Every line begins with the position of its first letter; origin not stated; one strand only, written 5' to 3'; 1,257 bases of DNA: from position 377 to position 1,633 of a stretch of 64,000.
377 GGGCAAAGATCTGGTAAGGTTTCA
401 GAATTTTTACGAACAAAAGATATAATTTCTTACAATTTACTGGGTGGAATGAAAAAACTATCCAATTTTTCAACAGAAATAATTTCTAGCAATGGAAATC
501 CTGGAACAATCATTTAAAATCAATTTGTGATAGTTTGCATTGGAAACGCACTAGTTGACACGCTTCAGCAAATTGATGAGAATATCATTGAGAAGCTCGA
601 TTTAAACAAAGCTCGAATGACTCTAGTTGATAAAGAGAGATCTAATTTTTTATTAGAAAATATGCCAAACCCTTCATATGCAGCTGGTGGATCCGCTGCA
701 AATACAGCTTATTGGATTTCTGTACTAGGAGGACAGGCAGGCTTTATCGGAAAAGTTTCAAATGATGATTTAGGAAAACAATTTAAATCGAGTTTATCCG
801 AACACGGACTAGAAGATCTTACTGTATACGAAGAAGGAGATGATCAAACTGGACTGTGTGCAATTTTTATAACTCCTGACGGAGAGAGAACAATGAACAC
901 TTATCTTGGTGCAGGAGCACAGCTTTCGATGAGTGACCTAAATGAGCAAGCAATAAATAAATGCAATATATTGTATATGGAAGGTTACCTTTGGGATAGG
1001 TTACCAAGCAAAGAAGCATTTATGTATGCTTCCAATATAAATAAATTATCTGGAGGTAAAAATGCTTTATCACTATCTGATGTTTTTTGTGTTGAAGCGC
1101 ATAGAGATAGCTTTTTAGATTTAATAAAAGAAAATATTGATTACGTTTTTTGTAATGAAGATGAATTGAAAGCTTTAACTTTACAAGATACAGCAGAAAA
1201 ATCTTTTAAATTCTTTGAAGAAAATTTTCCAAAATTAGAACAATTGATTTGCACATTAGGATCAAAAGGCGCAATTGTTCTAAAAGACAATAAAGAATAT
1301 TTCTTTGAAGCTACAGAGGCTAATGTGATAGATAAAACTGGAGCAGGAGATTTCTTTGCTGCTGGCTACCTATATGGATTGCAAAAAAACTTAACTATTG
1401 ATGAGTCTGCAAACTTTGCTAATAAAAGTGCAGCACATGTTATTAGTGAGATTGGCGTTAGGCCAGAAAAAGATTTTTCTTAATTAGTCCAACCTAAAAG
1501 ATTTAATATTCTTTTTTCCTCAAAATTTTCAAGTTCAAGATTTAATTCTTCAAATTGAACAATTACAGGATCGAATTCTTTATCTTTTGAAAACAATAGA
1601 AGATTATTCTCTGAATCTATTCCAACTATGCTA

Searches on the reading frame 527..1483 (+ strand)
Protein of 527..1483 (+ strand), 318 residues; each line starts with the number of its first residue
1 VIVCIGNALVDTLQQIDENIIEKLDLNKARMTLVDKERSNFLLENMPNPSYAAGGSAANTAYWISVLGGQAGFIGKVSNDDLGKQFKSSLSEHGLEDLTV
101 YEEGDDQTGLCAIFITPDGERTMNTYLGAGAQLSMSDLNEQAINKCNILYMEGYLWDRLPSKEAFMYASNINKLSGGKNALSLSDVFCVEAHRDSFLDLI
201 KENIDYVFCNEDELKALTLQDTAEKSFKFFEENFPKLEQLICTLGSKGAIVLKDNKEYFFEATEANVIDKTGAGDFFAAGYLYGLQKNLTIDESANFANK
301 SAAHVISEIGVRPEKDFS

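Call 82: find_encoding_contigs(protein=window:527-1483:+, flank=10000, max_places=6)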
Protein window:527-1483:+ (318 aa): no gene with exactly this product is on record in the collection.
